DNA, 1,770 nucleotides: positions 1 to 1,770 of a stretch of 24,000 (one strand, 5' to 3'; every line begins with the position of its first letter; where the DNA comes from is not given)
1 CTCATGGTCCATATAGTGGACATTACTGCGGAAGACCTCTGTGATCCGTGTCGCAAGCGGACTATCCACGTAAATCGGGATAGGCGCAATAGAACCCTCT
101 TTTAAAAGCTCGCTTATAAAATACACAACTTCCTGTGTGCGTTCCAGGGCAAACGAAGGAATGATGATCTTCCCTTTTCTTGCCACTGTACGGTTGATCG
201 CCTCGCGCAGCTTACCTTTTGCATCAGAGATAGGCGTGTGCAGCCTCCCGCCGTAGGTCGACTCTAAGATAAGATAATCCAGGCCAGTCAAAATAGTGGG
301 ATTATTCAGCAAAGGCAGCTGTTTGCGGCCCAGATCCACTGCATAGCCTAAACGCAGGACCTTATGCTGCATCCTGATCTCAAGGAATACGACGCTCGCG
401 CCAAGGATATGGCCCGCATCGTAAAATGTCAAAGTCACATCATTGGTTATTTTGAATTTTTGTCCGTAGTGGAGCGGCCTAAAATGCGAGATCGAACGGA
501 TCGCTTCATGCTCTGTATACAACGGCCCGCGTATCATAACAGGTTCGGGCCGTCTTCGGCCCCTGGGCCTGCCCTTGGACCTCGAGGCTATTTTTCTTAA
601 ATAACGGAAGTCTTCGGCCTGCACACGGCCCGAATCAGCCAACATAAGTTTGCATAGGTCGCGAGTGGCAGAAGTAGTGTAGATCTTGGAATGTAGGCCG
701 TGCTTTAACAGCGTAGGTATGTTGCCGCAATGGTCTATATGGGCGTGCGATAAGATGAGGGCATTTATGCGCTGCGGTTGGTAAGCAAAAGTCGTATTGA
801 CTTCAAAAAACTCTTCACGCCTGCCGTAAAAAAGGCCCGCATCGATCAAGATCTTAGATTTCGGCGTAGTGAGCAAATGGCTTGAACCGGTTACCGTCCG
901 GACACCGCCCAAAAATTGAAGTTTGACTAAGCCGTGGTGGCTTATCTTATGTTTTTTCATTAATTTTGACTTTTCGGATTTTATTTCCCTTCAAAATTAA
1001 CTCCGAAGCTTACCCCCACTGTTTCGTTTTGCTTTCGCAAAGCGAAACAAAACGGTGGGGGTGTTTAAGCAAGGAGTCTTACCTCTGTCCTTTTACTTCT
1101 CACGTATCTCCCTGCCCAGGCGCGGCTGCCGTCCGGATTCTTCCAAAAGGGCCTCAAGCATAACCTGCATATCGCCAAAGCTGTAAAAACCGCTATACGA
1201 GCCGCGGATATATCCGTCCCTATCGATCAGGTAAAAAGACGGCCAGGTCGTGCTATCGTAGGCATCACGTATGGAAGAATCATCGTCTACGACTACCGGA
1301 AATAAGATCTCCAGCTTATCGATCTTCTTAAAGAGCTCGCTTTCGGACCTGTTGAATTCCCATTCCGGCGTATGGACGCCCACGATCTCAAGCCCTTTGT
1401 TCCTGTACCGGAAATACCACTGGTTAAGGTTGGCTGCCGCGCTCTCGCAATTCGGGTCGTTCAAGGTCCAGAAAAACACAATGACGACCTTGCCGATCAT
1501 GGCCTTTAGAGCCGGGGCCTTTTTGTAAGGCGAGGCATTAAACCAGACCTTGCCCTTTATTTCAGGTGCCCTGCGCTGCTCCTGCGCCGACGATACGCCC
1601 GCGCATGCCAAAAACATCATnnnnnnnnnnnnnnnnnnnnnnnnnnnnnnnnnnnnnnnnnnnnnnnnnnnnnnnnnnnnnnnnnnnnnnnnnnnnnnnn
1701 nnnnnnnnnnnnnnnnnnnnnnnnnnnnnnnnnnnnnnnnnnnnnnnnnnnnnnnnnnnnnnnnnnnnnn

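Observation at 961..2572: Previously unrecognised modular intercistronic element (family 1): copies 1 and 2 define conserved boxes, covarying stems and a swappable central hairpin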

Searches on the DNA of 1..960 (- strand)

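Call 48: search_with_rna_model(model_id=R1, sources=[L045, L046, L047, L048, L049, L050, L051, L052, L053, L054, L055, L056, L057, L058, L059, L060, L061, L062, L063, L064, L065, L066, L067, L068, L069, L070, L071, L072, L073, L074, L075, L076, L077, L078, L079, L080, L081, L082, L083, L084, L085, L086, L087, L088, L089, L090, L091, L092, L093, L094, L095, L096, L097, L098, L099, L100, L101, L102, L103, L104, L105, L106, L107, L108, L109, L110, L111, L112, L113, L114, L115, L116, L117, L118, L119, L120, L121, L122, L123, L124], max_evalue=0.01, make_alignment=true)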
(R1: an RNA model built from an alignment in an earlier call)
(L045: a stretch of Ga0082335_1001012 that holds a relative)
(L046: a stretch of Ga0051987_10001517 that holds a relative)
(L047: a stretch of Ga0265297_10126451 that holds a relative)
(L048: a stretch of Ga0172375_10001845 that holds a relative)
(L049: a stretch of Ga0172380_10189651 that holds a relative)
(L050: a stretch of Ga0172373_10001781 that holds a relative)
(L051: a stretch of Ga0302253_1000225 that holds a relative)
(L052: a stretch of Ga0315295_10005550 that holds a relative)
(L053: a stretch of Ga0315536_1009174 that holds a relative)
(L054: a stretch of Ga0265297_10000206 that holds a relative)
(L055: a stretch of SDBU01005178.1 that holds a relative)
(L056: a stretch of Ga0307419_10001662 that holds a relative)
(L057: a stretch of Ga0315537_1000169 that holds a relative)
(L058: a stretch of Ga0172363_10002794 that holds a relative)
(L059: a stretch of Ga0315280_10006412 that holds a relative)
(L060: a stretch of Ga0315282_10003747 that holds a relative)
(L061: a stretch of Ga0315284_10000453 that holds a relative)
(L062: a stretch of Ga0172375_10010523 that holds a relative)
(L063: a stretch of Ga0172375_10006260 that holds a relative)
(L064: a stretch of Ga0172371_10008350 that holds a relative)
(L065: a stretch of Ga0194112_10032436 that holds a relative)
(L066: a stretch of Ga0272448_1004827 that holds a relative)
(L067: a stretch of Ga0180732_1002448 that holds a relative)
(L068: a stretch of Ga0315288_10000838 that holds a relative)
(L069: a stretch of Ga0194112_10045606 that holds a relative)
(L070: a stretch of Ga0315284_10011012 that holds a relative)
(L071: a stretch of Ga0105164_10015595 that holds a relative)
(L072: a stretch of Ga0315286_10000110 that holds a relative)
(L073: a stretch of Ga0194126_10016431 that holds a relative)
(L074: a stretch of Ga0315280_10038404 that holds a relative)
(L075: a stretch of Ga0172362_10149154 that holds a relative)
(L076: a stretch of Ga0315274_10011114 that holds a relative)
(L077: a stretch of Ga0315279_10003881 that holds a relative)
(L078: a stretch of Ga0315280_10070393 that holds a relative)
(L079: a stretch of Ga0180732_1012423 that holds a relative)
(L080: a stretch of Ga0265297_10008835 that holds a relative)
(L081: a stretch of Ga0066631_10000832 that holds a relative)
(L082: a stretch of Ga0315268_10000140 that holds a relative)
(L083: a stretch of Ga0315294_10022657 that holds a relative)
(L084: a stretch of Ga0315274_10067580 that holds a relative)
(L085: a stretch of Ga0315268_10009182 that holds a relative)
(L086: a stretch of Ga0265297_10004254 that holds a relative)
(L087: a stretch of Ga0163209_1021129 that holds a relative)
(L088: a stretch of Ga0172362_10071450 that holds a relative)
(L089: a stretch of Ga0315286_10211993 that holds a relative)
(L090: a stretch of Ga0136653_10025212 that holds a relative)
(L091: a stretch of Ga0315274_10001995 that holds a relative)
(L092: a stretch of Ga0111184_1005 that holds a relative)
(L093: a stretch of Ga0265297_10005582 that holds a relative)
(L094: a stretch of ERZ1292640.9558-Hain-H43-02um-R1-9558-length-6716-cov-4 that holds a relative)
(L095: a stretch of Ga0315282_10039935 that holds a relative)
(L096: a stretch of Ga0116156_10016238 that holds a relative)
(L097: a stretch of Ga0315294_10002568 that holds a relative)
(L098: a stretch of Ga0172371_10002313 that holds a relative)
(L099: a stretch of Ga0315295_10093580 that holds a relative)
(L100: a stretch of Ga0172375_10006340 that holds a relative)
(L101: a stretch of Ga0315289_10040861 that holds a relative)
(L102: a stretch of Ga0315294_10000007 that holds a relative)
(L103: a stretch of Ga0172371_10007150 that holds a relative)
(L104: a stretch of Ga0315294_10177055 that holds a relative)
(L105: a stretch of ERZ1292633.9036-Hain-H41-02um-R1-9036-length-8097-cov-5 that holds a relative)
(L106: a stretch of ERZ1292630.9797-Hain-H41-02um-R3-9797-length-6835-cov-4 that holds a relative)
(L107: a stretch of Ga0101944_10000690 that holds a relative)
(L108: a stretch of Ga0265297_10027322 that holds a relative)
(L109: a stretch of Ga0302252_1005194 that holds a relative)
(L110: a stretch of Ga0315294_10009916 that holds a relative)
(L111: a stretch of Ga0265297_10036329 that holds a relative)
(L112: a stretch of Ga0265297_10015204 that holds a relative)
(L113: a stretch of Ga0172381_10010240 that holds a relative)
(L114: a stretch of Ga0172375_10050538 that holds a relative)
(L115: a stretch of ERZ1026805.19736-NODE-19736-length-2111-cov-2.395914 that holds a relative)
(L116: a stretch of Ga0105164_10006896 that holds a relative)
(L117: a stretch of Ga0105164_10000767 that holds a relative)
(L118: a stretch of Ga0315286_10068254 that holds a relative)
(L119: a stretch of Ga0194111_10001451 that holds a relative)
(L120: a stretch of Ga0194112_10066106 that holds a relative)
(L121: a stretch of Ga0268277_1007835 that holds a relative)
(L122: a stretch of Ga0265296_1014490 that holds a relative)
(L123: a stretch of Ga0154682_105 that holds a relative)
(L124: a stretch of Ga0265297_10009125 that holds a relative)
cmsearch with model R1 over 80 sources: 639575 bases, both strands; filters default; matches with E-value up to 0.01: 1.
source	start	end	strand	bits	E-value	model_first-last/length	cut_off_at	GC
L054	12013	12154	+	38.7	7.6e-05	1-136/136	no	0.54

No alignment was stored: fewer than two matches.

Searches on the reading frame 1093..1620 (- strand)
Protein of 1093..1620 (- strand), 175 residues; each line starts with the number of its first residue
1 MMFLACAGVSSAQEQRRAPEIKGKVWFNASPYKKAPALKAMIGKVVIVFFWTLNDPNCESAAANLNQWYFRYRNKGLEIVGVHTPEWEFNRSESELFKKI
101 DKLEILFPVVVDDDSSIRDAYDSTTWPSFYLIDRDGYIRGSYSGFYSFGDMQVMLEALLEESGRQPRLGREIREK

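Call 54: search_protein_families(library=pfam, proteins=[window:1093-1620:-], max_evalue=0.01)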
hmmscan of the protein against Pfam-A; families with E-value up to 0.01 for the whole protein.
window:1093-1620:- (175 aa): 3 families
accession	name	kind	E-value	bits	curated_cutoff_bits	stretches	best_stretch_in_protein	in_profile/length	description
PF00578.27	AhpC-TSA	-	1.5e-13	51.3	26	1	33-139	15-122/124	AhpC/TSA family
PF13905.12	Thioredoxin_8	-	7e-12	46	27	1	43-138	1-94/94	Thioredoxin-like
PF08534.16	Redoxin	-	3.8e-07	30.4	26.6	1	37-142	22-132/148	Redoxin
